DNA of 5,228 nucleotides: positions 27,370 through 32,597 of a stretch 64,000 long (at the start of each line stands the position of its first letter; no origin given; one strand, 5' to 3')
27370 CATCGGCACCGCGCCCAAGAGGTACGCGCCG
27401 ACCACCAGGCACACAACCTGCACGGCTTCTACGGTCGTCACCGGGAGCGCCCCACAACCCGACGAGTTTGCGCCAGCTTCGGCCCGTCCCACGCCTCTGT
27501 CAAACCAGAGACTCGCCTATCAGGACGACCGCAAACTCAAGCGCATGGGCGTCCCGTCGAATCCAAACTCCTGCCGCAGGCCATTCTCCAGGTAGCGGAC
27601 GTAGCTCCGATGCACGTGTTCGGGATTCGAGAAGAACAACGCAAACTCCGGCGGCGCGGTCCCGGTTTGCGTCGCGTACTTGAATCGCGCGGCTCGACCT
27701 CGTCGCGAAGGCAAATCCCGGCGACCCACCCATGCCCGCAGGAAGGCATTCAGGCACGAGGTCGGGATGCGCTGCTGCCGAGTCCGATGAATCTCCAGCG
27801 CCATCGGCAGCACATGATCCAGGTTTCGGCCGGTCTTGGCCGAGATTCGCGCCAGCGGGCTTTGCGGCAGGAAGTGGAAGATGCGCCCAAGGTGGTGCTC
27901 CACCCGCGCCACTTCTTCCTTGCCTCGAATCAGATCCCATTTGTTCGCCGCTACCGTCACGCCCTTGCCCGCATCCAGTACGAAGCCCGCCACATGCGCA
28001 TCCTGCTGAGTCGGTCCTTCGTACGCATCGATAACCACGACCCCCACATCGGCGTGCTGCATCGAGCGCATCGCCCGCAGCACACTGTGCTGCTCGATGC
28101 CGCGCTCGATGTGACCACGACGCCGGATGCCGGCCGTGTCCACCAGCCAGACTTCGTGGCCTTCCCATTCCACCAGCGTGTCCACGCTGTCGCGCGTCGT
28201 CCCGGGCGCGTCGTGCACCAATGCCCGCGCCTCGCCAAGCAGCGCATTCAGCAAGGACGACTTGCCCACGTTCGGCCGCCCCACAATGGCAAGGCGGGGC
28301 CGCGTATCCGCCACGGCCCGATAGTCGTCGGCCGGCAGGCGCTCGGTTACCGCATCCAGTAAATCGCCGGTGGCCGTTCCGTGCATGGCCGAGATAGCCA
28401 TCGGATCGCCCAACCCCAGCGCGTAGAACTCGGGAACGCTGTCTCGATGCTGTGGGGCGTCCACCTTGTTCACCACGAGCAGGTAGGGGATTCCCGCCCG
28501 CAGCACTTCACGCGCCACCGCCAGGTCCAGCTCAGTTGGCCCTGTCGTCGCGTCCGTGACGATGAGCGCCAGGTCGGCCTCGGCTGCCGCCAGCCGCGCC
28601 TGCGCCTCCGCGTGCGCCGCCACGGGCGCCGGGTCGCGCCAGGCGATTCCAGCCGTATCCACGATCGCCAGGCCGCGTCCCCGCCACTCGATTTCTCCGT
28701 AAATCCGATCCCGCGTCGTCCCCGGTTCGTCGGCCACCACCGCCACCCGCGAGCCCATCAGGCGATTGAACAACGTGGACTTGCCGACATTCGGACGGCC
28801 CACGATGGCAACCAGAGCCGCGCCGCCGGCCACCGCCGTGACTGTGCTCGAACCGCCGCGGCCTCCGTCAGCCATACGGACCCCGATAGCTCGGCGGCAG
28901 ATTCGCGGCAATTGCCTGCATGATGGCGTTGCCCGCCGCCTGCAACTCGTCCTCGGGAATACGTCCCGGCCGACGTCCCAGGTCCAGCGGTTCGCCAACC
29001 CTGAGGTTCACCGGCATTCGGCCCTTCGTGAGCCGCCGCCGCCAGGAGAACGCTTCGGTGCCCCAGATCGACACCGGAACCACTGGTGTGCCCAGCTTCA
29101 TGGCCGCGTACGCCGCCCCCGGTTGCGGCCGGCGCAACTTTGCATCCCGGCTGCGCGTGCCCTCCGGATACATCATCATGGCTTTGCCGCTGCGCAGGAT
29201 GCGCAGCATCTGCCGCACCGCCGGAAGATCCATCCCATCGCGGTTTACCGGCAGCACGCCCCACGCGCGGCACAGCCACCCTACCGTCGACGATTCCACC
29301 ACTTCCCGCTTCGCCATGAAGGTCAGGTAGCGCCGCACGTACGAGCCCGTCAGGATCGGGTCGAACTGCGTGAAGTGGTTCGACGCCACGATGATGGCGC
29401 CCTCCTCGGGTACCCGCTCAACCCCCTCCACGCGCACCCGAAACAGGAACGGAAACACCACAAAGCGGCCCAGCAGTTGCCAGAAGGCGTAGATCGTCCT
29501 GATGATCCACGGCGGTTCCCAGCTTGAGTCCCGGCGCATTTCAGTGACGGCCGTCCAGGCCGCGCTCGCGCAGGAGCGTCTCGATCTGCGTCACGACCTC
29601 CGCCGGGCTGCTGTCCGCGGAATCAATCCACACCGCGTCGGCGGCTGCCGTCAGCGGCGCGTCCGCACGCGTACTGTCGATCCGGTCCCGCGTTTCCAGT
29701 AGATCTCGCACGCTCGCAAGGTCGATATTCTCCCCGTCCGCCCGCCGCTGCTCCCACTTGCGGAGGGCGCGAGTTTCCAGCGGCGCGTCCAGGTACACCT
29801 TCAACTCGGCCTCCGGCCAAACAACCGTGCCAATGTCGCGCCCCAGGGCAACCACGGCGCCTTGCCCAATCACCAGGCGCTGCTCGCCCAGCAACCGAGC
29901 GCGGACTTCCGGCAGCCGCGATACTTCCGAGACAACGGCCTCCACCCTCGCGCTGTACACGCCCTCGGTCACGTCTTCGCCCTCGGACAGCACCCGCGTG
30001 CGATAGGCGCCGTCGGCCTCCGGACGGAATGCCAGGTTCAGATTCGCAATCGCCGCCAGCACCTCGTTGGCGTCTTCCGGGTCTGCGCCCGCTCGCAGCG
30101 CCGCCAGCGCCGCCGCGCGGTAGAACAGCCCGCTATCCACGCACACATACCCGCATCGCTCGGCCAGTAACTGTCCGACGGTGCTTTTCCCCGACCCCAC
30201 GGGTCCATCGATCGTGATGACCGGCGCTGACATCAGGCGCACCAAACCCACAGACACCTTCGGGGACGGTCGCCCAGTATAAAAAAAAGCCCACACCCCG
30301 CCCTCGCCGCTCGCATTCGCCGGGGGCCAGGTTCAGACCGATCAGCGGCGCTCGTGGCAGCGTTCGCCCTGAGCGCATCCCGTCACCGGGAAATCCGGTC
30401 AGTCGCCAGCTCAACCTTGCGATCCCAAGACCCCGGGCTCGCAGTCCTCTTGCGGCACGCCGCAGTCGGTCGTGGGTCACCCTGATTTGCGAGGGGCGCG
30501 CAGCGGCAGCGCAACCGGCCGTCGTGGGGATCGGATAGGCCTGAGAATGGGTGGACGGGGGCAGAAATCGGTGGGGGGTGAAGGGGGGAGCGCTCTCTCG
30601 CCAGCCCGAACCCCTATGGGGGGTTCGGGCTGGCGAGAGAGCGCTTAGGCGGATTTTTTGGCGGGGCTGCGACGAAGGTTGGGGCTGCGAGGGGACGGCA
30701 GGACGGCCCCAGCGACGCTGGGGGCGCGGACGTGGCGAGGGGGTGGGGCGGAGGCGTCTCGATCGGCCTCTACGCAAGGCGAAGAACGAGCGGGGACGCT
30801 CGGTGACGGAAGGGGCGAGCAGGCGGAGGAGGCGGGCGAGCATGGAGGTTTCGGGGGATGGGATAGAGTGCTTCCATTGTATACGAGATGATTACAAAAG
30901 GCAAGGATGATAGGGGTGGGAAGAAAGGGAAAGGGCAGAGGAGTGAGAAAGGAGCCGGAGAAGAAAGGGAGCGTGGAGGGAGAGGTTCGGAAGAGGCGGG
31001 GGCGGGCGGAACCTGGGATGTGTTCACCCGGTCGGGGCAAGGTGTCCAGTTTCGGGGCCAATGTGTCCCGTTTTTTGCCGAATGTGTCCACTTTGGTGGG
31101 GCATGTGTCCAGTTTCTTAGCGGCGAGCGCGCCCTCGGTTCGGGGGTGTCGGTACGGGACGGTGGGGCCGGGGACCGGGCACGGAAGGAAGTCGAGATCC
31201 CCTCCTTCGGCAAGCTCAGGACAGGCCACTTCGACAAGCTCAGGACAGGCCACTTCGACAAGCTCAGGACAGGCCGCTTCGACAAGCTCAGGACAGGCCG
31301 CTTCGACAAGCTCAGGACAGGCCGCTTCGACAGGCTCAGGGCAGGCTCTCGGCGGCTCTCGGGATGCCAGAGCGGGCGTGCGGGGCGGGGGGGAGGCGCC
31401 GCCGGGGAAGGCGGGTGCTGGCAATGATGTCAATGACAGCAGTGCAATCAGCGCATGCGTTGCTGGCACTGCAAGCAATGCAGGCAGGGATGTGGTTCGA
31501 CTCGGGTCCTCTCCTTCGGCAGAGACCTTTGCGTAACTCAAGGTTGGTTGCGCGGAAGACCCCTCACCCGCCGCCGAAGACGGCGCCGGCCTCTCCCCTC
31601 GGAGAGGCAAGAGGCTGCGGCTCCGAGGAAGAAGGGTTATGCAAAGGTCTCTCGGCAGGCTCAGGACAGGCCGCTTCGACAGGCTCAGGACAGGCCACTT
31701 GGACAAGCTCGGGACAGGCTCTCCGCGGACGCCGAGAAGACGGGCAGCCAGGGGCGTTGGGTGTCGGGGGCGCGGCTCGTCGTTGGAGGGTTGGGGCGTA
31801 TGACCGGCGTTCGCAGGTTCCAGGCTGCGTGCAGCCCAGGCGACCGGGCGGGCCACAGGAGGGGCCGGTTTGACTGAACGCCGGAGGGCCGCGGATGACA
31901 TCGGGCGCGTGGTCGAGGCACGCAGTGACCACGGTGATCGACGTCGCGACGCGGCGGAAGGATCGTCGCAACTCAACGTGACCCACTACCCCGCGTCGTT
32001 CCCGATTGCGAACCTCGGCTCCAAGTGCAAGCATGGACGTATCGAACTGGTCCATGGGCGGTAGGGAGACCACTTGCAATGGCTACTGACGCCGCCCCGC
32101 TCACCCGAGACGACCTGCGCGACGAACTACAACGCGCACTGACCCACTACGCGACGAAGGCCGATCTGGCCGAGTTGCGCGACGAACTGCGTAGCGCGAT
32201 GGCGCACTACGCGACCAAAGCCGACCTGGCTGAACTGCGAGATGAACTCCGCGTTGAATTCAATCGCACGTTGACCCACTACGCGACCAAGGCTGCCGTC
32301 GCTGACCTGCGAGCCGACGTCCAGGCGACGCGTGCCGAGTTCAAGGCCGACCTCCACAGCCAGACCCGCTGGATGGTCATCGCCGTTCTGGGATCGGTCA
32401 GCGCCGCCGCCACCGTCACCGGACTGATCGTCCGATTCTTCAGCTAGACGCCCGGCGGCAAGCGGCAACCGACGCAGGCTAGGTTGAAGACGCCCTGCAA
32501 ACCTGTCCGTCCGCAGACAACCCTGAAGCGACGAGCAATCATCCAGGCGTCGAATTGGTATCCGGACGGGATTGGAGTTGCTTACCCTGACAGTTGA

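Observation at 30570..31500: Composite, promoter-bearing intergenic element present in three diverged copies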

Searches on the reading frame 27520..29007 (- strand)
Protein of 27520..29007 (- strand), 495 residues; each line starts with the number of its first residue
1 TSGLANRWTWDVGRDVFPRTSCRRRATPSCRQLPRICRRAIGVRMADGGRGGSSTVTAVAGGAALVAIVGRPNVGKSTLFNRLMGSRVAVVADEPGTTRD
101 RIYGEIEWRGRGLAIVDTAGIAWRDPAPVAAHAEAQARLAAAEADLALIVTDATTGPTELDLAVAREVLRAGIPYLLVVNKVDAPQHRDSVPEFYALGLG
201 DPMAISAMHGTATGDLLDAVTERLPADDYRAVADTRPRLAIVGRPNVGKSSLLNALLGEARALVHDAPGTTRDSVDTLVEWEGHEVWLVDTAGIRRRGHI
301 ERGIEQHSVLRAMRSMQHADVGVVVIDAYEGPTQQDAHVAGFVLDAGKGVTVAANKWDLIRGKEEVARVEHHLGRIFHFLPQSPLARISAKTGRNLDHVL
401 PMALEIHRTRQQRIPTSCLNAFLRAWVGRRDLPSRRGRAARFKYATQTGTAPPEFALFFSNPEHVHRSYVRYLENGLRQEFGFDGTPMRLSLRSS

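Call 97: search_protein_families(library=pfam, proteins=[window:27520-29007:-], max_evalue=0.01)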
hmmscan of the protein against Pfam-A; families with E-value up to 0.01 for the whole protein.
window:27520-29007:- (495 aa): 18 families
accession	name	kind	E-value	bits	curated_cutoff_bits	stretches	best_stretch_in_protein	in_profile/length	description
PF01926.29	MMR_HSR1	-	1.3e-55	186.8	21.9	2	66-181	2-113/113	50S ribosome-binding GTPase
PF14714.11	KH_dom-like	-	4.7e-28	97.7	27.3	1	413-493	1-81/81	KH-domain-like of EngA bacterial GTPase enzymes, C-terminal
PF02421.24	FeoB_N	-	3.2e-27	95.4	27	2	66-188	3-121/156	Ferrous iron transport protein B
PF00009.33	GTP_EFTU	-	5.1e-22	78.8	26.5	2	267-405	52-184/188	Elongation factor Tu GTP binding domain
PF00350.29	Dynamin_N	-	1.8e-12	48.1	27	2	239-270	1-32/168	Dynamin family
PF04548.22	AIG1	-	6.1e-10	39.2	27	1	238-340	2-104/212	AIG1 family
PF03193.22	RsgA_GTPase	-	3.7e-09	37.1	30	1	136-295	15-169/174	RsgA GTPase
PF00005.33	ABC_tran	-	1.7e-05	25.9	25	0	238-262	13-37/137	ABC transporter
PF00071.28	Ras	-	4.3e-05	23.6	21.6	0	239-296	2-60/162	Ras family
PF08477.19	Roc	-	4.6e-05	24.1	27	0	66-89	2-25/119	Ras of Complex, Roc, domain of DAPkinase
PF03308.22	MeaB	-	6.7e-05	22.5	23.1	1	56-99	26-75/273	Methylmalonyl Co-A mutase-associated GTPase MeaB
PF13401.12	AAA_22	-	0.00011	22.9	27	0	62-90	4-32/130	AAA domain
PF02492.25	cobW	-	0.00021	21.4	20.7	0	311-375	107-171/180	CobW/HypB/UreG, nucleotide-binding domain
PF13238.12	AAA_18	-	0.0004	21.3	29.4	0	240-328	2-79/128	AAA domain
PF13479.12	AAA_24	-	0.00069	19.9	27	0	66-99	5-36/195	AAA domain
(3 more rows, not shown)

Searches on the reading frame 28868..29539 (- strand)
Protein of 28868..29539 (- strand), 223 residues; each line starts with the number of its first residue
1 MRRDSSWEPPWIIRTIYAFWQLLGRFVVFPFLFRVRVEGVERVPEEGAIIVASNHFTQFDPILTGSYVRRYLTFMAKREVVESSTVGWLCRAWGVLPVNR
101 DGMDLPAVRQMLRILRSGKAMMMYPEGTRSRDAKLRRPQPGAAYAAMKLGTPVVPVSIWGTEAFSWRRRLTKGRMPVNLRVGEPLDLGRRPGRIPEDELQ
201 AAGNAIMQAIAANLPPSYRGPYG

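Call 97: search_protein_families(library=pfam, proteins=[window:28868-29539:-], max_evalue=0.01)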
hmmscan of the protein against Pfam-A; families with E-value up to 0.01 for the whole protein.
window:28868-29539:- (223 aa): 1 family
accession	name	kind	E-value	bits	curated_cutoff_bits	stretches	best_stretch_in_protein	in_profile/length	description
PF01553.26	Acyltransferase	-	1.4e-28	99.7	23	1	34-159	1-132/132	Acyltransferase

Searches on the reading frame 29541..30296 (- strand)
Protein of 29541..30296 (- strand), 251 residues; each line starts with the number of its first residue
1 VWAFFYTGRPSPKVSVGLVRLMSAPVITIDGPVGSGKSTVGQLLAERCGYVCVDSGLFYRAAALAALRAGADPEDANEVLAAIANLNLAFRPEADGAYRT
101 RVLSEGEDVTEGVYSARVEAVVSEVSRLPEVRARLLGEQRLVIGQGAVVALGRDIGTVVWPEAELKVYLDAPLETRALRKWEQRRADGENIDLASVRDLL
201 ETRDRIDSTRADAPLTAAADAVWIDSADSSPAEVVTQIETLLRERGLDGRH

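Call 7: search_protein_families(library=pfam, proteins=[window:29541-30296:-], max_evalue=0.01)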
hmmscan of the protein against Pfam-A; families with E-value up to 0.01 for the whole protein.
window:29541-30296:- (251 aa): 8 families
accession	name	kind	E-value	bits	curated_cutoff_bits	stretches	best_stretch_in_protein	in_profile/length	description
PF02224.24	Cytidylate_kin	-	1.4e-58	198.5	26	1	27-241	1-208/211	Cytidylate kinase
PF13189.12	Cytidylate_kin2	-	4.9e-10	40.3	28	1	26-205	1-148/176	Cytidylate kinase-like family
PF13238.12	AAA_18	-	6.4e-06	27.1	29.4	1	27-77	1-48/128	AAA domain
PF01712.25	dNK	-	8.1e-06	26.2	27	1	27-53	1-27/203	Deoxynucleoside kinase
PF01202.28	SKI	-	3.6e-05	24.4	22.1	0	34-55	2-23/159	Shikimate kinase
PF13671.12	AAA_33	-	0.0011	19.7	27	0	27-66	2-41/143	AAA domain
PF01121.26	CoaE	-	0.0067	16.6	27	0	26-58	2-33/180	Dephospho-CoA kinase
PF13521.12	AAA_28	-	0.0097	16.6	27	0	27-54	2-29/164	AAA domain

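Call 67: find_homologous_proteins(query=window:29541-30296:-, max_evalue=1e-40)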
Query window:29541-30296:- (251 aa): 198 proteins with E <= 1e-40 among 8000 candidates; the best 120 are listed.
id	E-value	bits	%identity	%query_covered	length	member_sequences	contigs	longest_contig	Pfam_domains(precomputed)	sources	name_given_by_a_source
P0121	6.6e-156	535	100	100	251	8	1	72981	PF02224.25,PF13189.13,PF13238.13,PF01712.26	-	-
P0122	3.1e-136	471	88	99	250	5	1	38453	PF02224.25,PF13189.13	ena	-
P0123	6.0e-121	421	87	92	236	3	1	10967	PF02224.25,PF13189.13,PF01202.29,PF13238.13,PF01712.26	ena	-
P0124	3.1e-120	418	90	91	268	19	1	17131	PF02224.25,PF13189.13,PF13238.13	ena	-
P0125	3.7e-117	408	85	92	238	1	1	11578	PF02224.25,PF13189.13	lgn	-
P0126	4.3e-116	405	81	97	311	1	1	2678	PF02224.25,PF13189.13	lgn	-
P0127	5.2e-116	404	84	90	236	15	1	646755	PF02224.25,PF13189.13,PF13238.13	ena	-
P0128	7.3e-116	404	86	90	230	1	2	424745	PF02224.25,PF13189.13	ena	-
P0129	6.7e-115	401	85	91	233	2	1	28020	PF02224.25,PF13189.13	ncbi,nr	ncbi:MAG: (d)CMP kinase [Chloroflexi bacterium]|nr:(d)CMP kinase [Chloroflexota bacterium]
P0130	1.3e-114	400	84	92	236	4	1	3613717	PF02224.25,PF13189.13,PF13238.13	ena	-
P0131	3.5e-114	398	84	92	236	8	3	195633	PF02224.25,PF13189.13,PF01202.29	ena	-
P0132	8.7e-114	397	85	93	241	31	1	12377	PF02224.25,PF13189.13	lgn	-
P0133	3.8e-113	395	85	90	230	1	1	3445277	PF02224.25,PF13189.13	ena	-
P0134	1.1e-112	394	83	94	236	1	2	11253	PF02224.25,PF13189.13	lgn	-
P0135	5.3e-112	391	85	90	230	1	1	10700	PF02224.25,PF13189.13,PF01202.29,PF01712.26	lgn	-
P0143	9.2e-106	371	81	90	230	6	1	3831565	PF02224.25,PF13189.13,PF01202.29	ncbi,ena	-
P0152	3.6e-78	281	64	89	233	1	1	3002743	PF02224.25,PF13189.13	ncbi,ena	-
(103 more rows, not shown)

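Call 68: find_encoding_contigs(protein=P0122, flank=4000, max_places=1)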
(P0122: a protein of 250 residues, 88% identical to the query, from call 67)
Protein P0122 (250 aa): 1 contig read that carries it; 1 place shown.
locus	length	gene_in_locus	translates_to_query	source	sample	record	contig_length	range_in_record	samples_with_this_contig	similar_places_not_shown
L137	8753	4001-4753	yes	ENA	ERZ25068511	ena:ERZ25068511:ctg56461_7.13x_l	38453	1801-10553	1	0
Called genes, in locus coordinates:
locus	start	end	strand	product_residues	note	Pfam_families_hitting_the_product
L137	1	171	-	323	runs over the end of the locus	PF02511:Thy1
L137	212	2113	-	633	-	PF08486:SpoIID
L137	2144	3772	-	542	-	PF02776:TPP_enzyme_N, PF00205:TPP_enzyme_M, PF02775:TPP_enzyme_C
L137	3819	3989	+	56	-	-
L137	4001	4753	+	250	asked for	PF02224:Cytidylate_kin, PF13189:Cytidylate_kin2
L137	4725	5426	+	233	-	PF01553:Acyltransferase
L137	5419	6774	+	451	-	PF00005:ABC_tran (faint), PF00009:GTP_EFTU (weak), PF01926:MMR_HSR1, PF02421:FeoB_N, PF00009:GTP_EFTU, PF01926:MMR_HSR1, PF02421:FeoB_N, PF14714:KH_dom-like, +4 more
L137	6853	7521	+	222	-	PF02660:G3P_acyltransf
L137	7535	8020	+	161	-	PF21982:RecX_HTH1, PF02631:RecX_HTH2, PF21981:RecX_HTH3 (weak)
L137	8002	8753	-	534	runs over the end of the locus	PF03853:YjeF_N, PF01256:Carb_kinase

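Call 69: find_encoding_contigs(protein=P0128, flank=4000, max_places=1)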
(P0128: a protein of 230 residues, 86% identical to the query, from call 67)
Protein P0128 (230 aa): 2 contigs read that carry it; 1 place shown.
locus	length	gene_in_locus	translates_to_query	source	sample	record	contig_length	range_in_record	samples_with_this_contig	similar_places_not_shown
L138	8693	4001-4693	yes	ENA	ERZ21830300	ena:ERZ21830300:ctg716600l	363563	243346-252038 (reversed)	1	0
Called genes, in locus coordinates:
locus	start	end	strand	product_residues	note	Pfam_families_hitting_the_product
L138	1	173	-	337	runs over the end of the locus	PF02511:Thy1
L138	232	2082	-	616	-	PF08486:SpoIID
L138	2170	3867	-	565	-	PF02776:TPP_enzyme_N, PF00205:TPP_enzyme_M, PF02775:TPP_enzyme_C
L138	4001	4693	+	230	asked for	PF02224:Cytidylate_kin, PF13189:Cytidylate_kin2 (weak)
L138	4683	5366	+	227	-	PF01553:Acyltransferase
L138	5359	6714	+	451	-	PF13401:AAA_22 (faint), PF00009:GTP_EFTU (weak), PF01926:MMR_HSR1, PF02421:FeoB_N, PF00009:GTP_EFTU, PF01926:MMR_HSR1, PF02421:FeoB_N, PF14714:KH_dom-like, +6 more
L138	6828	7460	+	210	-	PF02660:G3P_acyltransf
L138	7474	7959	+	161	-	PF21982:RecX_HTH1, PF02631:RecX_HTH2, PF21981:RecX_HTH3 (weak)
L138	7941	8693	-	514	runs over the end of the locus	PF03853:YjeF_N, PF01256:Carb_kinase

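Call 70: find_encoding_contigs(protein=P0143, flank=4000, max_places=1)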
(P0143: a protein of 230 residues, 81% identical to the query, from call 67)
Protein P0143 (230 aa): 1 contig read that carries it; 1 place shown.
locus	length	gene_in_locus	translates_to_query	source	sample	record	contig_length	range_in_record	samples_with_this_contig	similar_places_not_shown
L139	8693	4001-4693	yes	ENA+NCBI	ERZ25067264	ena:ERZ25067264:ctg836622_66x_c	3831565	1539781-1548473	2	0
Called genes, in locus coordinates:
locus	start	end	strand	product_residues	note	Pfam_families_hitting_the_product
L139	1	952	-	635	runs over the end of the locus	PF08486:SpoIID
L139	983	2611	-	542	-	PF02776:TPP_enzyme_N, PF00205:TPP_enzyme_M, PF02775:TPP_enzyme_C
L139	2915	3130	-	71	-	-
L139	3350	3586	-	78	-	-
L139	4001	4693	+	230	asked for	PF02224:Cytidylate_kin, PF13189:Cytidylate_kin2 (faint), PF01202:SKI (faint)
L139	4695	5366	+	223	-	PF01553:Acyltransferase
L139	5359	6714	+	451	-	PF03193:RsgA_GTPase (faint), PF00005:ABC_tran (faint), PF01926:MMR_HSR1, PF02421:FeoB_N, PF00009:GTP_EFTU, PF01926:MMR_HSR1, PF02421:FeoB_N, PF14714:KH_dom-like, +2 more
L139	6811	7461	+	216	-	PF02660:G3P_acyltransf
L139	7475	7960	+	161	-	PF21982:RecX_HTH1, PF02631:RecX_HTH2, PF21981:RecX_HTH3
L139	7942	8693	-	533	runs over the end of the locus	PF03853:YjeF_N, PF01256:Carb_kinase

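Call 71: find_encoding_contigs(protein=P0152, flank=4000, max_places=1)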
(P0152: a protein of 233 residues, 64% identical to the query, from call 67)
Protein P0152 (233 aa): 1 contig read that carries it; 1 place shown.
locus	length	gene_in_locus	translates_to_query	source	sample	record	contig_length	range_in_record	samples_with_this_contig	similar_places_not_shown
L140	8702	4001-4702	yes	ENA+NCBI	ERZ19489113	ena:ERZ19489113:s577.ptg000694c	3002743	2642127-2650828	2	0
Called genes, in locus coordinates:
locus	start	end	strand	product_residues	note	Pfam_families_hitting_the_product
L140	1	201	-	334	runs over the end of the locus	PF02511:Thy1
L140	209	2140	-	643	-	PF08486:SpoIID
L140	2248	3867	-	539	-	PF02776:TPP_enzyme_N, PF00205:TPP_enzyme_M, PF02775:TPP_enzyme_C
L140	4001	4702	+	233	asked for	PF02224:Cytidylate_kin, PF13189:Cytidylate_kin2 (weak)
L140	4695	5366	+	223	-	PF01553:Acyltransferase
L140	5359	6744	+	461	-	PF00009:GTP_EFTU (weak), PF03193:RsgA_GTPase (faint), PF01926:MMR_HSR1, PF02421:FeoB_N, PF00009:GTP_EFTU, PF01926:MMR_HSR1, PF02421:FeoB_N, PF14714:KH_dom-like, +2 more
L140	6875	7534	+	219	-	PF02660:G3P_acyltransf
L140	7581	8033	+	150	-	PF21982:RecX_HTH1, PF02631:RecX_HTH2, PF21981:RecX_HTH3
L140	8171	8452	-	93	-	-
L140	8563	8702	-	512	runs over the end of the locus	PF03853:YjeF_N, PF01256:Carb_kinase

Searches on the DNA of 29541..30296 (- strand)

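Call 76: search_with_rna_model(model_id=R1, sources=[L132, L133, L134, L135, L136, L137, L138, L139, L140], max_evalue=1)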
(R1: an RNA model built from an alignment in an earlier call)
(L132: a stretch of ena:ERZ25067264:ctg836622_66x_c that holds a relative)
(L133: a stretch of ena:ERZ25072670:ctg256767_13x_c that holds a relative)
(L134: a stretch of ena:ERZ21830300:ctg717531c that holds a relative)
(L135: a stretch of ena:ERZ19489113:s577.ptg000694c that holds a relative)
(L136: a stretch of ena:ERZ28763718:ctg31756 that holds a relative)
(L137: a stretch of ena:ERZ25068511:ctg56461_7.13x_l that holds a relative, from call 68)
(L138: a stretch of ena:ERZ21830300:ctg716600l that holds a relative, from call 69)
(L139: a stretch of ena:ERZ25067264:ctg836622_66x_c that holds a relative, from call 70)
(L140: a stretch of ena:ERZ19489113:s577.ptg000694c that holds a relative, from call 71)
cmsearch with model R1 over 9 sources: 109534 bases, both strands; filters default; matches with E-value up to 1: 2.
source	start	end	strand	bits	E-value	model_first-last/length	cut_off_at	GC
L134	7502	7639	+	87.8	1.6e-20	1-139/139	no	0.74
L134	8348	8368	+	13.4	0.07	68-88/139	no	0.71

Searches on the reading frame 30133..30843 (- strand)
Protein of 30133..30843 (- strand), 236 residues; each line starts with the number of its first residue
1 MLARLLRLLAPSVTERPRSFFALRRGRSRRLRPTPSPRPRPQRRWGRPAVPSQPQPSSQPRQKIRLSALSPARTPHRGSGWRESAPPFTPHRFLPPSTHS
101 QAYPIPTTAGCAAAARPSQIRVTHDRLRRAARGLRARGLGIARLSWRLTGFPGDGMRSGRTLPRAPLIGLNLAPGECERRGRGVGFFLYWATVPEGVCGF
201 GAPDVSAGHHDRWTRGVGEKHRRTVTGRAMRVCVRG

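Call 7: search_protein_families(library=pfam, proteins=[window:30133-30843:-], max_evalue=0.01)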
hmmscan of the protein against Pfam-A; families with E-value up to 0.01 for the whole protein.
window:30133-30843:- (236 aa): 0 families

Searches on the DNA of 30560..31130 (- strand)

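Call 80: search_dna_similar(query=window:30560-31130:-, collection=plasmids, mode=distant, max_rows=10)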
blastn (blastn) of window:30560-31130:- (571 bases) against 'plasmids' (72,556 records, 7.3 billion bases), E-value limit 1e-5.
No match.

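Call 81: search_dna_similar(query=window:30560-31130:-, collection=phages, mode=distant, max_rows=10)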
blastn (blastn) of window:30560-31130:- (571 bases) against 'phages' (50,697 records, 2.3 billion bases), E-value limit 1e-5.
No match.
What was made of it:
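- Tried and rejected: blastn against PLSDB and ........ found nothing (calls 80, 81).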

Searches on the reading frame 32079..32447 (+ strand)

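Call 97: search_protein_families(library=pfam, proteins=[window:32079-32447:+], max_evalue=0.01)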
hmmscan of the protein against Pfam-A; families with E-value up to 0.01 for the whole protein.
window:32079-32447:+ (122 aa): 2 families
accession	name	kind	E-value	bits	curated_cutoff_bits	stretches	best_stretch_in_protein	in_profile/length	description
PF07798.16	CCDC90-like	-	0.00092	19.5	33.5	0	42-93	51-100/175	Coiled-coil domain-containing protein 90-like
PF19954.5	EAD10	-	0.0019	18.6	24.1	0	10-41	4-35/77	Effector-associated domain 10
